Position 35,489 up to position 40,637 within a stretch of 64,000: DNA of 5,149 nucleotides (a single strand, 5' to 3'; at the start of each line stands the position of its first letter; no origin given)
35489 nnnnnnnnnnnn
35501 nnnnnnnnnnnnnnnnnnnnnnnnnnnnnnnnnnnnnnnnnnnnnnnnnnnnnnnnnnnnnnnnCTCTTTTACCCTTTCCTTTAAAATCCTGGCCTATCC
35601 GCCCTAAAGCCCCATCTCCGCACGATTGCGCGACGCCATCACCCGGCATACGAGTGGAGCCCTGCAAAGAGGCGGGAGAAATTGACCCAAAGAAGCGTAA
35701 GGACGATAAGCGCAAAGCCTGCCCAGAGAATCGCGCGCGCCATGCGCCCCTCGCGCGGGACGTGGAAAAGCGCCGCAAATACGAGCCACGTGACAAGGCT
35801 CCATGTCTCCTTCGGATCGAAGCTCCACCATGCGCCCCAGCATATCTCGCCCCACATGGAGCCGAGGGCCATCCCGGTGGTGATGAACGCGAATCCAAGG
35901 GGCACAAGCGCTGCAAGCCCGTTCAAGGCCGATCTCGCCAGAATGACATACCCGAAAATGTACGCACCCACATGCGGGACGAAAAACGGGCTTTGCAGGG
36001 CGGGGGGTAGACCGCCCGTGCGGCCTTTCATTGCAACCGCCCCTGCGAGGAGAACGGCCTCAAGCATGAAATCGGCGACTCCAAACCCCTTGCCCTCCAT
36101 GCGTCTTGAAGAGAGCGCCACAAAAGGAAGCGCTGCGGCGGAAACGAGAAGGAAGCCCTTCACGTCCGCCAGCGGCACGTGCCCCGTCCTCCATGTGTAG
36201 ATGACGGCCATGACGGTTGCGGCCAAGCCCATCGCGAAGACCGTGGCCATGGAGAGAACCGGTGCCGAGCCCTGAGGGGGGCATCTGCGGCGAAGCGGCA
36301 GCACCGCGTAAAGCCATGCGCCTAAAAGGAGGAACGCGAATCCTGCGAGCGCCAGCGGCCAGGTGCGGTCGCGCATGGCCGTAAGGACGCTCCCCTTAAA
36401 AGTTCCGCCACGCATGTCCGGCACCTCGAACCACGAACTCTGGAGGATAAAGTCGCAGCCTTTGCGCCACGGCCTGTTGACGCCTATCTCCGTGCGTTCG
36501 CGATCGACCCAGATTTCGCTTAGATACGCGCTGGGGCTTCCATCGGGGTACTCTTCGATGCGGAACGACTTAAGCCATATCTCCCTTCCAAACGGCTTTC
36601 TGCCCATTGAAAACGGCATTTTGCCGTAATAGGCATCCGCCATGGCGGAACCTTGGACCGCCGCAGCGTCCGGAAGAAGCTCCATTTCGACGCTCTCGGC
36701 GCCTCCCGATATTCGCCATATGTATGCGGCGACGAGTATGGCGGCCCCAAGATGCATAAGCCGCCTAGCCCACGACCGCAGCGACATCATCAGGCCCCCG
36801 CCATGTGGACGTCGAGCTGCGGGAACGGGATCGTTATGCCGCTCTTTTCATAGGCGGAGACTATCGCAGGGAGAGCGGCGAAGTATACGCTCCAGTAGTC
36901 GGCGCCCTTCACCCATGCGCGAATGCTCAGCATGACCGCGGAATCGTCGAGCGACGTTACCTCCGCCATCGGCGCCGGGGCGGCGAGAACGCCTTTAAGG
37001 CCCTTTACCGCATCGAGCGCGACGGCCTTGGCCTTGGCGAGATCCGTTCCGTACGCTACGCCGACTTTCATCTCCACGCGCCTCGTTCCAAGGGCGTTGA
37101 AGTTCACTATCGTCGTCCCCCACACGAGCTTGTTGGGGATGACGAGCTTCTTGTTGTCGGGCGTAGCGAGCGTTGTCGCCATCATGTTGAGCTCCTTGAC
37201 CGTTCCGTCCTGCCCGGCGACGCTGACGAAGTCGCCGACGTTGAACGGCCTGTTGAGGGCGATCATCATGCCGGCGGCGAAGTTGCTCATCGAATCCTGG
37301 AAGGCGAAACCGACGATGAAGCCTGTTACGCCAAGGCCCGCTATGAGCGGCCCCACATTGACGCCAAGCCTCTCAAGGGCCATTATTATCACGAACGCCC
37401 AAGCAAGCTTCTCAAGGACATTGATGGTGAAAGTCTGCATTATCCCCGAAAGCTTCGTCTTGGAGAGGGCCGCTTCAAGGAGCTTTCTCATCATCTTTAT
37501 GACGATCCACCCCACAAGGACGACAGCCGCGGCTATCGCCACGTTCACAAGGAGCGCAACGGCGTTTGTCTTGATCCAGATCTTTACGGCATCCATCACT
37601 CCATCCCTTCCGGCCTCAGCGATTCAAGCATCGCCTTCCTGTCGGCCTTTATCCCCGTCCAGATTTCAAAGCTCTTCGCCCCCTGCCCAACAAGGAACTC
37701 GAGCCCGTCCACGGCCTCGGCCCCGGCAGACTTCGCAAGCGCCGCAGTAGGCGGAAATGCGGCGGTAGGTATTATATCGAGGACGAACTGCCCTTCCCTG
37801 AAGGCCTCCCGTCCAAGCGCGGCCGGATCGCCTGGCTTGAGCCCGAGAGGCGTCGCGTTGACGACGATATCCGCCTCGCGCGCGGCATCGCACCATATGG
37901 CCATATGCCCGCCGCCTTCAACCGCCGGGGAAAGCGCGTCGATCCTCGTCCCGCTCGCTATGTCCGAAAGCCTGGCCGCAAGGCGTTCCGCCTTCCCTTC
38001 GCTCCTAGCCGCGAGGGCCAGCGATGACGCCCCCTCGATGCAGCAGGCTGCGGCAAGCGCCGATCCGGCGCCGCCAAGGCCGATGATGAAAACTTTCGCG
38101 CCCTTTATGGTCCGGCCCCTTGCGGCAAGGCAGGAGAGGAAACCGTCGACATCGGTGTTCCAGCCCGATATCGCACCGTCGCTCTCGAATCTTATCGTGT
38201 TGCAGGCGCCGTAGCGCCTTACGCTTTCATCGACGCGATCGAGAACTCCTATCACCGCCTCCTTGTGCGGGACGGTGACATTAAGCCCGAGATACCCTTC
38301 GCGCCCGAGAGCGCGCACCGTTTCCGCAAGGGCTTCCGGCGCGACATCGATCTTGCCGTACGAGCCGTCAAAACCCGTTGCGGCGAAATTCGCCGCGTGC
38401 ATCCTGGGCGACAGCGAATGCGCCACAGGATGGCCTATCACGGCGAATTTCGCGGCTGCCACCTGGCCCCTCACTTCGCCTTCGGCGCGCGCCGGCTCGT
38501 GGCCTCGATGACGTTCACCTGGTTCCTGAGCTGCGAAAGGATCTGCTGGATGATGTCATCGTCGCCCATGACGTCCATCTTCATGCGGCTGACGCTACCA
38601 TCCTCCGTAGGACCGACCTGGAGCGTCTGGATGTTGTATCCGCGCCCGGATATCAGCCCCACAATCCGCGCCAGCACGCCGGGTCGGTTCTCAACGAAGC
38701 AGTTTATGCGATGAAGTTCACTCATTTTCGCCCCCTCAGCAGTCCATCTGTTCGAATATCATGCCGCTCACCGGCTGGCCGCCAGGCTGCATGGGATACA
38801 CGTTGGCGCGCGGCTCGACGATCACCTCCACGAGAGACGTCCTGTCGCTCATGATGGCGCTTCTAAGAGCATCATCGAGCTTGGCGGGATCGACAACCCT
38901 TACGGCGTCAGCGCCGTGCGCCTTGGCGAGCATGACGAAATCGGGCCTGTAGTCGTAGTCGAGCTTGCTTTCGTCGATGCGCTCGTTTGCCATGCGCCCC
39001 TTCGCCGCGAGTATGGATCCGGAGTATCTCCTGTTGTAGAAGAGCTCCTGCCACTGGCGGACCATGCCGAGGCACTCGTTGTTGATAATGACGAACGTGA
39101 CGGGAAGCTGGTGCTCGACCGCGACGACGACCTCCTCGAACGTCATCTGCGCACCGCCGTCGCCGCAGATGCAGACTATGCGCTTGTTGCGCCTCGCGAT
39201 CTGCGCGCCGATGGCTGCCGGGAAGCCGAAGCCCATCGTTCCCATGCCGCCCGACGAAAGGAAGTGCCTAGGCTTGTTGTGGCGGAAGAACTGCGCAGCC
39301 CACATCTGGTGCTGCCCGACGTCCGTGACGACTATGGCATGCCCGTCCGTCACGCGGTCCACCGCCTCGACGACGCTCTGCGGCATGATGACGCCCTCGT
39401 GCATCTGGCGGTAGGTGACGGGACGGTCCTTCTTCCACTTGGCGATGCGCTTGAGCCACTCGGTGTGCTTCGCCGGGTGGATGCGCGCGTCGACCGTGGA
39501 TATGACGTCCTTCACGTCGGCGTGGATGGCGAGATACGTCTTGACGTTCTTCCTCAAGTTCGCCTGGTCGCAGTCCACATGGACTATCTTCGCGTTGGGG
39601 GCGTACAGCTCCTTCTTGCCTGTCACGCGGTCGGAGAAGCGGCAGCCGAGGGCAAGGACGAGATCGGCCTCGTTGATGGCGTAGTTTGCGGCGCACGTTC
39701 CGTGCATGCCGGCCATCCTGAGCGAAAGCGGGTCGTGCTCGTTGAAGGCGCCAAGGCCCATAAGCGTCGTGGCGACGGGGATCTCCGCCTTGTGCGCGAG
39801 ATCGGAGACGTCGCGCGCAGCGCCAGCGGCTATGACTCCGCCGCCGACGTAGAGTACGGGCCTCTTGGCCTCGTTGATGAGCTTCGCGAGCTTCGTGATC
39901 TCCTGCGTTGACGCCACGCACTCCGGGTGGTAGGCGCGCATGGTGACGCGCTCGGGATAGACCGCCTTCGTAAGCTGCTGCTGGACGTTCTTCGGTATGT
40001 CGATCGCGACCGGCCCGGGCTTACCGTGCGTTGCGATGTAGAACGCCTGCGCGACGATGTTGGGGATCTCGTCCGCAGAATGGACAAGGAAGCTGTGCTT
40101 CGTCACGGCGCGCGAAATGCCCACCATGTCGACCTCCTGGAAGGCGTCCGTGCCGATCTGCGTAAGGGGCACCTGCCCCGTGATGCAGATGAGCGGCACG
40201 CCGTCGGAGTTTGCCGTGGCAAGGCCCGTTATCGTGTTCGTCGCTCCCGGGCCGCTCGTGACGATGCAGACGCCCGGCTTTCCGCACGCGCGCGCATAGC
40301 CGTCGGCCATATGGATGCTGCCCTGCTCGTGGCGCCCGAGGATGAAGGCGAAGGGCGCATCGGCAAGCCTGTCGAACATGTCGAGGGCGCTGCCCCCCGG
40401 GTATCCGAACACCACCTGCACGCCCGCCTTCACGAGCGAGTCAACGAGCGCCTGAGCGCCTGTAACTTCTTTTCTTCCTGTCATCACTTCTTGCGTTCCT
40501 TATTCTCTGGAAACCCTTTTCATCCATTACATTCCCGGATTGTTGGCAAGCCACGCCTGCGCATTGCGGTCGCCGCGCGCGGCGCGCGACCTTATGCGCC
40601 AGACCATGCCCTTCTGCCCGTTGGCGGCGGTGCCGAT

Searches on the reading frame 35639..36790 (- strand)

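Call 83: search_protein_families(library=pfam, proteins=[window:35639-36790:-], max_evalue=0.0001)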
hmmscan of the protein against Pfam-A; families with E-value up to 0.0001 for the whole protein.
window:35639-36790:- (383 aa): 1 family
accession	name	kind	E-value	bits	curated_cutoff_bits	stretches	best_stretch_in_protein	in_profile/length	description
PF01578.25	Cytochrom_C_asm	-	3.3e-19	69.8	29.9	1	211-371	8-206/212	Cytochrome C assembly protein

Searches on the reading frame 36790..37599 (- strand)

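Call 84: search_protein_families(library=pfam, proteins=[window:36790-37599:-], max_evalue=0.0001)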
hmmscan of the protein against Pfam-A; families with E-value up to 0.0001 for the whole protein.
window:36790-37599:- (269 aa): 4 families
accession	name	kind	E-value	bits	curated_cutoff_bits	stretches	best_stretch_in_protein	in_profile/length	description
PF00924.24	MS_channel_2nd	-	2.3e-19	69.7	20.2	1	102-168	1-67/68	Mechanosensitive ion channel, beta-domain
PF21082.3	MS_channel_3rd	-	1.3e-07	32.4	21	1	175-256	1-87/88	Mechanosensitive ion channel MscS, C-terminal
PF21088.3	MS_channel_1st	-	6.2e-07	29.7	23.1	1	66-101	7-42/42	Mechanosensitive ion channel, transmembrane helices 2/3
PF05552.17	MS_channel_1st_1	-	1.7e-05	25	22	1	15-50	12-47/50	Mechanosensitive ion channel, conserved TM helix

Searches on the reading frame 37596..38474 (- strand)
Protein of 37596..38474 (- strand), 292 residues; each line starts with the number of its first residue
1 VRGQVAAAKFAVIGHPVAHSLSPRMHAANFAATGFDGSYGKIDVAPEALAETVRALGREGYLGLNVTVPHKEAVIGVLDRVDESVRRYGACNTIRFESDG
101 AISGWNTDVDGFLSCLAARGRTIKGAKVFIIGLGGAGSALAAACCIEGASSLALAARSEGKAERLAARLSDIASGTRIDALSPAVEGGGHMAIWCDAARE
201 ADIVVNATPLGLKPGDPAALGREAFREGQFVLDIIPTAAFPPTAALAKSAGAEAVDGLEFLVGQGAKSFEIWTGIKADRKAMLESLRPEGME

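Call 84: search_protein_families(library=pfam, proteins=[window:37596-38474:-], max_evalue=0.0001)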
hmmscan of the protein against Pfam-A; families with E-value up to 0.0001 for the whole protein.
window:37596-38474:- (292 aa): 2 families
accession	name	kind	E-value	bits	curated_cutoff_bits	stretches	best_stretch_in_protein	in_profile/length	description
PF08501.16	Shikimate_dh_N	-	5e-27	94.4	27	1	12-94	1-83/83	Shikimate dehydrogenase substrate binding domain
PF18317.6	SDH_C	-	2.1e-12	47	25.8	1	257-287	1-31/31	Shikimate 5'-dehydrogenase C-terminal domain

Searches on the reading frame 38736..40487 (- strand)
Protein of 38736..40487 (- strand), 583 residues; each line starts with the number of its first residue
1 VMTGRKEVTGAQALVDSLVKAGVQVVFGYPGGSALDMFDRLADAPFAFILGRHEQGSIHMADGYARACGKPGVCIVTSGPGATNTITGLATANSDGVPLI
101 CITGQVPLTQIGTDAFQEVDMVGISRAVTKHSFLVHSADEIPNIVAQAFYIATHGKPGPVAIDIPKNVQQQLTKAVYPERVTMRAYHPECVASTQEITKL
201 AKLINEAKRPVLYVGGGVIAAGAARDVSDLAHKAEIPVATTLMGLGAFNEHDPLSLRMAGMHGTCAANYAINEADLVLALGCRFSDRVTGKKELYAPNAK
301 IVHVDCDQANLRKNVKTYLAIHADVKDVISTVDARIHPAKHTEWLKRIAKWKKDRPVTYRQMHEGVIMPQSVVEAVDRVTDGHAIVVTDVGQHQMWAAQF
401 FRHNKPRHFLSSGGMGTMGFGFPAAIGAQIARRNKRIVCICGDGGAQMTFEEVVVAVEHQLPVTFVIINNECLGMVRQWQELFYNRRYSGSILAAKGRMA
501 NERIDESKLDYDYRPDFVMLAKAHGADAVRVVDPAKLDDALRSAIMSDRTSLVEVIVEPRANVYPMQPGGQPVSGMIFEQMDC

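Call 84: search_protein_families(library=pfam, proteins=[window:38736-40487:-], max_evalue=0.0001)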
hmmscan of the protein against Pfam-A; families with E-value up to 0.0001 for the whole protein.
window:38736-40487:- (583 aa): 3 families
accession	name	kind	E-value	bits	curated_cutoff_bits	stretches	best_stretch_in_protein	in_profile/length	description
PF02775.26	TPP_enzyme_C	-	1.1e-52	178.3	21.9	1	389-555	1-151/151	Thiamine pyrophosphate enzyme, C-terminal TPP binding domain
PF00205.28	TPP_enzyme_M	-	1.2e-46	158.3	30.4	1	197-330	1-135/137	Thiamine pyrophosphate enzyme, central domain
PF02776.23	TPP_enzyme_N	-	2.3e-40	137.5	26.8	1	9-122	2-117/119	Thiamine pyrophosphate enzyme, N-terminal TPP binding domain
